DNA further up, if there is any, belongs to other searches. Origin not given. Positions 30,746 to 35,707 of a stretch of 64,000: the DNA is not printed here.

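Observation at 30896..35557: Stand-alone 1,553-aa helicase-nuclease fusion of unassigned function at the centre of the window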

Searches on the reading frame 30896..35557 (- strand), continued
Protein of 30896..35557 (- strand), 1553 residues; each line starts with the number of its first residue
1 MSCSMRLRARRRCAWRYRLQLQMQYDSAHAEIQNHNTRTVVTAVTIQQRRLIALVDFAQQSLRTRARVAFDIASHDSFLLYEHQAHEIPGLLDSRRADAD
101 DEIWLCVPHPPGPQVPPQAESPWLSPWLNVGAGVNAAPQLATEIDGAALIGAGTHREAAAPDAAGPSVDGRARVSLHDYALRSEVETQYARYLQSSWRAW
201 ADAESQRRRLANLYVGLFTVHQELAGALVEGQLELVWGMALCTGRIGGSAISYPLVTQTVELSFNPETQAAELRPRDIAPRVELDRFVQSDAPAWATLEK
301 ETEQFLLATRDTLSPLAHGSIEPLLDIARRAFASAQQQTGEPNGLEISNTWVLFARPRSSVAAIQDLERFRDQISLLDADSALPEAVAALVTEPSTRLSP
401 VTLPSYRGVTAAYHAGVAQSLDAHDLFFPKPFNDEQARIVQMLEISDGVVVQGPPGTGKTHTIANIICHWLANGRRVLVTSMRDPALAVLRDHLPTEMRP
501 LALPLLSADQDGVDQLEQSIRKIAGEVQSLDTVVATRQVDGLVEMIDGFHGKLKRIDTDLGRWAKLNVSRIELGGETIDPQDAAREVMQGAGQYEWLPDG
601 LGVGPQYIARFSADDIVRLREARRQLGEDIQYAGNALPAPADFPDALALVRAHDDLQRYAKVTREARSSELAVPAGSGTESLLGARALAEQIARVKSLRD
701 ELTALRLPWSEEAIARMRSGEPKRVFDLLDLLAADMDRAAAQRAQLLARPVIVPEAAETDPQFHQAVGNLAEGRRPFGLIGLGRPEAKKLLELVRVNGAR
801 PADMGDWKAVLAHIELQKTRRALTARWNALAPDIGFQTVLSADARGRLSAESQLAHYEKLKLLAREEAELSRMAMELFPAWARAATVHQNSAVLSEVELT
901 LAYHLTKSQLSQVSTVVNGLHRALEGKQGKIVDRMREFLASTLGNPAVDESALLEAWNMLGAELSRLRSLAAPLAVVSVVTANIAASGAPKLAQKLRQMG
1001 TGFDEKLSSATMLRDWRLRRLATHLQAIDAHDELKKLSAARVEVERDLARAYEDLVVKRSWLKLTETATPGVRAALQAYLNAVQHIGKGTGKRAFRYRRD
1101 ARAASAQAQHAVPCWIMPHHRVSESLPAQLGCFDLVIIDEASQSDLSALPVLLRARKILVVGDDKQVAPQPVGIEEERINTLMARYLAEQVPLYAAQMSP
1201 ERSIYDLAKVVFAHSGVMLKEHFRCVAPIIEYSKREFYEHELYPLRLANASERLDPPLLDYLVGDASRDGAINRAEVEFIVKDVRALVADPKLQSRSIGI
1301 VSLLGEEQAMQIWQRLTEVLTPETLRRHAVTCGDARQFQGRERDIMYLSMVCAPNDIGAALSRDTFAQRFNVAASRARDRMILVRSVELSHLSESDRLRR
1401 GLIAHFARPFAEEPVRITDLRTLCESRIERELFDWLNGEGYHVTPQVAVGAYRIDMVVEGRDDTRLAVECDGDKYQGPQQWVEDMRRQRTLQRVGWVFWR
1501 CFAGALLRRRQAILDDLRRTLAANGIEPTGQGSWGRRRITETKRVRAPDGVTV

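Call 33: get_annotated_region(hit=H1, flank=10000)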
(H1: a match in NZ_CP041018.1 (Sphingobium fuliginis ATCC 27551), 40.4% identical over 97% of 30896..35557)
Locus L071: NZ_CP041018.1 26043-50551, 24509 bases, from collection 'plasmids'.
description: Sphingobium fuliginis ATCC 27551 plasmid pSF1, complete sequence
organism: Sphingobium fuliginis ATCC 27551 (NCBI taxid 1208342)
taxonomy: Bacteria; Pseudomonadota; Alphaproteobacteria; Sphingomonadales; Sphingomonadaceae; Sphingobium; Sphingobium fuliginis; Sphingobium fuliginis ATCC 27551
host: -; source: cell culture,Water of rice field; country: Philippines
typing (MOB-suite, as given by PLSDB): conjugative; replicon rep_cluster_647; relaxase MOBP; mating-pair formation MPF_T
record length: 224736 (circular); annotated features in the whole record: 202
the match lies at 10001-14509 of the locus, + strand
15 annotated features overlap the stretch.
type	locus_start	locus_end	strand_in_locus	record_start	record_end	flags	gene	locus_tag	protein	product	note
CDS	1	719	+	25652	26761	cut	-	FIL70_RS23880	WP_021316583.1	DNA repair exonuclease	-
CDS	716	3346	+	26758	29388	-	-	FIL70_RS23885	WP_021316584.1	AAA family ATPase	GO:0006302 - double-strand break repair [Evidence IEA]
CDS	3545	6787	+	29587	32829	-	-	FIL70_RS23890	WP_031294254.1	site-specific DNA-methyltransferase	GO:0009307 - DNA restriction-modification system [Evidence IEA]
CDS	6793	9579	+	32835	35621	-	-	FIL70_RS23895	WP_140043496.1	BPTD_3080 family restriction endonuclease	-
CDS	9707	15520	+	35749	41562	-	-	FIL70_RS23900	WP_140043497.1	DUF3320 domain-containing protein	-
CDS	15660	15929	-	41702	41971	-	-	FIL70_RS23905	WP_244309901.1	hypothetical protein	-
CDS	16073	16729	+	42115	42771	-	-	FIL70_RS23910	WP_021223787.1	hypothetical protein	-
CDS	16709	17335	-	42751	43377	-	-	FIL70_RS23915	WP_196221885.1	DUF6088 family protein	-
CDS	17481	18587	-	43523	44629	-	-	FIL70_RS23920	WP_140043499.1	relaxase/mobilization nuclease domain-containing protein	-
CDS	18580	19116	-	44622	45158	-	-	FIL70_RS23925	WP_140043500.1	plasmid mobilization relaxosome protein MobC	-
CDS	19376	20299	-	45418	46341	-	-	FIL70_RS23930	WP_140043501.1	ParB/RepB/Spo0J family partition protein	GO:0007059 - chromosome segregation [Evidence IEA]; GO:0000910 - cytokinesis [Evidence IEA]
CDS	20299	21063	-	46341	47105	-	-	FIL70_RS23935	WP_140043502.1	ParA family protein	-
CDS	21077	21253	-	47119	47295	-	-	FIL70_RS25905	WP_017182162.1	hypothetical protein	-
CDS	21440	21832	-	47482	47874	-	-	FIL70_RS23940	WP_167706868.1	DUF3768 domain-containing protein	-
CDS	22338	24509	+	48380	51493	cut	-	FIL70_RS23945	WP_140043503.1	SNF2-related protein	-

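Call 34: get_annotated_region(hit=H15, flank=8000)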
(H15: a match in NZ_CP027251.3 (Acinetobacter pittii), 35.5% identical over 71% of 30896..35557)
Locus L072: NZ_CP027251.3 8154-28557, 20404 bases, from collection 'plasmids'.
description: Acinetobacter pittii strain WCHAP100020 plasmid p1_100020, complete sequence
organism: Acinetobacter pittii (NCBI taxid 48296)
taxonomy: Bacteria; Pseudomonadota; Gammaproteobacteria; Moraxellales; Moraxellaceae; Acinetobacter; Acinetobacter pittii
host: -; source: Homo sapiens,Pure Culture; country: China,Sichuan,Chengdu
typing (MOB-suite, as given by PLSDB): mobilizable; replicon rep_cluster_639; relaxase MOBP
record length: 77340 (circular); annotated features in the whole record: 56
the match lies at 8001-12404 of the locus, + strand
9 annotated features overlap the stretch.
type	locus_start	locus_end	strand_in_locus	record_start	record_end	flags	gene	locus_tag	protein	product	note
CDS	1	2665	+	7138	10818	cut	brxC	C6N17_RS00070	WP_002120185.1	BREX system P-loop protein BrxC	-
CDS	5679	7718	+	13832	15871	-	brxL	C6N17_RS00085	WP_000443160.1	protease Lon-related BREX system protein BrxL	GO:0008150 - biological_process [Evidence IEA]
CDS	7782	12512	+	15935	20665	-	-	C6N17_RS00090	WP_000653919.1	AAA domain-containing protein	-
CDS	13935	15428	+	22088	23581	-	-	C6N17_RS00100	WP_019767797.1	AAA family ATPase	-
CDS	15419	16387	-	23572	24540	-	-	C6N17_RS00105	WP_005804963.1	IS30 family transposase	-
CDS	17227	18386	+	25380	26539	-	-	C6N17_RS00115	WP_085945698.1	IS3 family transposase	-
CDS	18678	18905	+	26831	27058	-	-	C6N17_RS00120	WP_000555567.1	hypothetical protein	-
CDS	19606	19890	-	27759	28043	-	-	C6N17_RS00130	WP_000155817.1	putative quinol monooxygenase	-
CDS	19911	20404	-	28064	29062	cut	-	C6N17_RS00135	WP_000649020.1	zinc-binding alcohol dehydrogenase family protein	-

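Call 35: get_annotated_region(hit=H5, flank=8000)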
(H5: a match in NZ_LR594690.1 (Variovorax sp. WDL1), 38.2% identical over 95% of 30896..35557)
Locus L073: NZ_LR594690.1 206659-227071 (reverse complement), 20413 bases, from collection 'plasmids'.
description: Variovorax sp. WDL1 plasmid 2
organism: Variovorax sp. WDL1 (NCBI taxid 207745)
taxonomy: Bacteria; Pseudomonadota; Betaproteobacteria; Burkholderiales; Comamonadaceae; Variovorax; Variovorax sp. WDL1
host: -; source: linuron-contaminated soil; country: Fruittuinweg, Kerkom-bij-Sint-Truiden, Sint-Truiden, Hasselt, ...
typing (MOB-suite, as given by PLSDB): non-mobilizable
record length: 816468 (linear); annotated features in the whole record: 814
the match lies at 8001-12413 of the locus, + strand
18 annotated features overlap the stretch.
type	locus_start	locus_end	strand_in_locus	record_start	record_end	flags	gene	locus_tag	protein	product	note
CDS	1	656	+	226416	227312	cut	-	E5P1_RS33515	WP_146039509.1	hypothetical protein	-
CDS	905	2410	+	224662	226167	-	-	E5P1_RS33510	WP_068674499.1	hypothetical protein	-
CDS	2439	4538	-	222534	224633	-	-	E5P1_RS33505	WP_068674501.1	class I SAM-dependent methyltransferase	-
CDS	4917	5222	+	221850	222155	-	-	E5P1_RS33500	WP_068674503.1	hypothetical protein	-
CDS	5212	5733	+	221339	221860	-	-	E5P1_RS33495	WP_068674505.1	hypothetical protein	-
CDS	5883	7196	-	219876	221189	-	-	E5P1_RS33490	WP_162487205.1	cysteine--tRNA ligase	-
CDS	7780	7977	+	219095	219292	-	-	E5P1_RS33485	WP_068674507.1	hypothetical protein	-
CDS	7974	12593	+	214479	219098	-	-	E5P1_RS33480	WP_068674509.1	AAA domain-containing protein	-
CDS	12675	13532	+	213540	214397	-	-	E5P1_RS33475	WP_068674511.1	GIY-YIG nuclease family protein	-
CDS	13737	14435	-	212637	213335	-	-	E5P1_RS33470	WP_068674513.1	hypothetical protein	-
CDS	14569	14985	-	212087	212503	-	-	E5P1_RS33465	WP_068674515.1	GNAT family N-acetyltransferase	-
CDS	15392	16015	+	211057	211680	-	-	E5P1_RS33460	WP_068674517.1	hypothetical protein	-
CDS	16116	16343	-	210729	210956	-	-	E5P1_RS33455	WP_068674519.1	hypothetical protein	-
CDS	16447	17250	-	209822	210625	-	istB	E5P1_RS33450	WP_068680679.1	IS21-like element helper ATPase IstB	-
CDS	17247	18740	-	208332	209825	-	istA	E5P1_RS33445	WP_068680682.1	IS21 family transposase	-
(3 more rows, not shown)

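Call 36: get_annotated_region(hit=H11, flank=8000)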
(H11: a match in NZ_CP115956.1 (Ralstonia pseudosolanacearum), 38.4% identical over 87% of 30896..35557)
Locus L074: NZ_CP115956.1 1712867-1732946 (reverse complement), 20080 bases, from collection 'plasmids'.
description: Ralstonia pseudosolanacearum strain RUN2340 plasmid pmega, complete sequence
organism: Ralstonia pseudosolanacearum (NCBI taxid 1310165)
taxonomy: Bacteria; Pseudomonadota; Betaproteobacteria; Burkholderiales; Burkholderiaceae; Ralstonia; Ralstonia pseudosolanacearum
host: -; source: Solanum tuberosum; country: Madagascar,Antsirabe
typing (MOB-suite, as given by PLSDB): mobilizable; relaxase MOBP
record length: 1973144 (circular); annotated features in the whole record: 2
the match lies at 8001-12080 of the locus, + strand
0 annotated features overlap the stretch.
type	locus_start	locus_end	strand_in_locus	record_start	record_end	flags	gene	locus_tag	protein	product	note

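Call 38: search_protein_families(library=ncbifam, proteins=[L071:9707-15520:+, L072:7782-12512:+, L073:7974-12593:+], max_evalue=1e-10)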
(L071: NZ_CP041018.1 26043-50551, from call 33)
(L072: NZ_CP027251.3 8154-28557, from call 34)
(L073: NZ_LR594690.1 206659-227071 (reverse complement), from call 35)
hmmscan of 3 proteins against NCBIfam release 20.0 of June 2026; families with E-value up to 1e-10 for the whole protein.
L071:9707-15520:+ (1937 aa): 4 families
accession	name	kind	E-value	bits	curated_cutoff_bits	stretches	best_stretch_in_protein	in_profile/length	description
NF058533.1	antiphage_ProA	equivalog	1.6e-82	277.8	1500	2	480-1662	643-1782/1903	anti-phage protein ProA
NF042953.1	Hhe_antiphage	equivalog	2.2e-45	154.7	2000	2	1166-1571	1260-1677/1797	DUF4011 domain-containing anti-phage protein Hhe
NF040671.1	PLuB_AAA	exception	3.3e-23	81.1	999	1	1188-1458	963-1247/1256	PLuB system helicase-like protein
TIGR00376.1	TIGR00376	hypoth_equivalog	2.1e-22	79.3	348.9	0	503-610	176-276/639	IGHMBP2 family helicase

L072:7782-12512:+ (1576 aa): 4 families
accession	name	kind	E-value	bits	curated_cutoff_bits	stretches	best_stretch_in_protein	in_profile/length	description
NF058533.1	antiphage_ProA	equivalog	7.9e-65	219.2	1500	1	435-1536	642-1706/1903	anti-phage protein ProA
NF042953.1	Hhe_antiphage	equivalog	7.9e-42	142.9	2000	1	1124-1559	1260-1706/1797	DUF4011 domain-containing anti-phage protein Hhe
TIGR00376.1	TIGR00376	hypoth_equivalog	2.1e-26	92.6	348.9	0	447-564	163-281/639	IGHMBP2 family helicase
NF040671.1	PLuB_AAA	exception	1.9e-25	88.5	999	1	1145-1399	962-1231/1256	PLuB system helicase-like protein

L073:7974-12593:+ (1539 aa): 4 families
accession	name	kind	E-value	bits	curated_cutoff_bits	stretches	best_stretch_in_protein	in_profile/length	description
NF058533.1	antiphage_ProA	equivalog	5.3e-64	216.4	1500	1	375-1487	640-1719/1903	anti-phage protein ProA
NF042953.1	Hhe_antiphage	equivalog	2e-43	148.2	2000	1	1065-1480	1260-1689/1797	DUF4011 domain-containing anti-phage protein Hhe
NF040671.1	PLuB_AAA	exception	2.2e-18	65.1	999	0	1223-1354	1126-1247/1256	PLuB system helicase-like protein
TIGR00376.1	TIGR00376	hypoth_equivalog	9.4e-15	54.1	348.9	0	403-446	178-221/639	IGHMBP2 family helicase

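Call 39: search_protein_families(library=padloc, proteins=[L071:9707-15520:+, L072:7782-12512:+, L073:7974-12593:+], max_evalue=1e-10)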
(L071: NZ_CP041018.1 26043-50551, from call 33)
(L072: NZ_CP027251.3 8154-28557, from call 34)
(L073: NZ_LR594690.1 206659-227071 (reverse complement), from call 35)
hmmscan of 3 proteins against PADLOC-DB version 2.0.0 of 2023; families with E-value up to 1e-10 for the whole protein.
L071:9707-15520:+ (1937 aa): 5 families
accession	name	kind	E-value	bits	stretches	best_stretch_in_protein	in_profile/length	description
PDLC05009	PDC-S37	-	1.5e-74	249.6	2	976-1931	733-1533/1550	-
PDLC03920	MkoA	-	1.4e-34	117.6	2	1182-1437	786-1073/1112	-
PDLC03924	MkoC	-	1.5e-29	100.8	1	1185-1438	668-942/1136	-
PDLC02194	Hhe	-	1.6e-25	86.6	1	1166-1568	1359-1774/1911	-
PDLC03921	MkoA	-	2e-22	76.8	0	487-541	1027-1084/1607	-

L072:7782-12512:+ (1576 aa): 5 families
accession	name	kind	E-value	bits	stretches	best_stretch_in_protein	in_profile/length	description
PDLC05009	PDC-S37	-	1.7e-68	229.6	2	817-1541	604-1346/1550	-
PDLC03920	MkoA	-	2.2e-39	133.6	2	1137-1399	783-1075/1112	-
PDLC03924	MkoC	-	1.6e-38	130.5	1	1107-1432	620-976/1136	-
PDLC02194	Hhe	-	6.8e-37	124.3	1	1120-1537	1355-1784/1911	-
PDLC03921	MkoA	-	6.4e-28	95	1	1146-1427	1297-1595/1607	-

L073:7974-12593:+ (1539 aa): 5 families
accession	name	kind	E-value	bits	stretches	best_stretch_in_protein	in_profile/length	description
PDLC05009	PDC-S37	-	3e-58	195.6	2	863-1480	719-1347/1550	-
PDLC02194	Hhe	-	6.2e-33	111.2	1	1066-1474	1360-1783/1911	-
PDLC03920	MkoA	-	1.1e-30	104.7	2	1052-1341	759-1080/1112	-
PDLC03924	MkoC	-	3.6e-30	102.8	1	1082-1357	666-966/1136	-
PDLC03921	MkoA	-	7.7e-20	68.2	0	1223-1339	1446-1569/1607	-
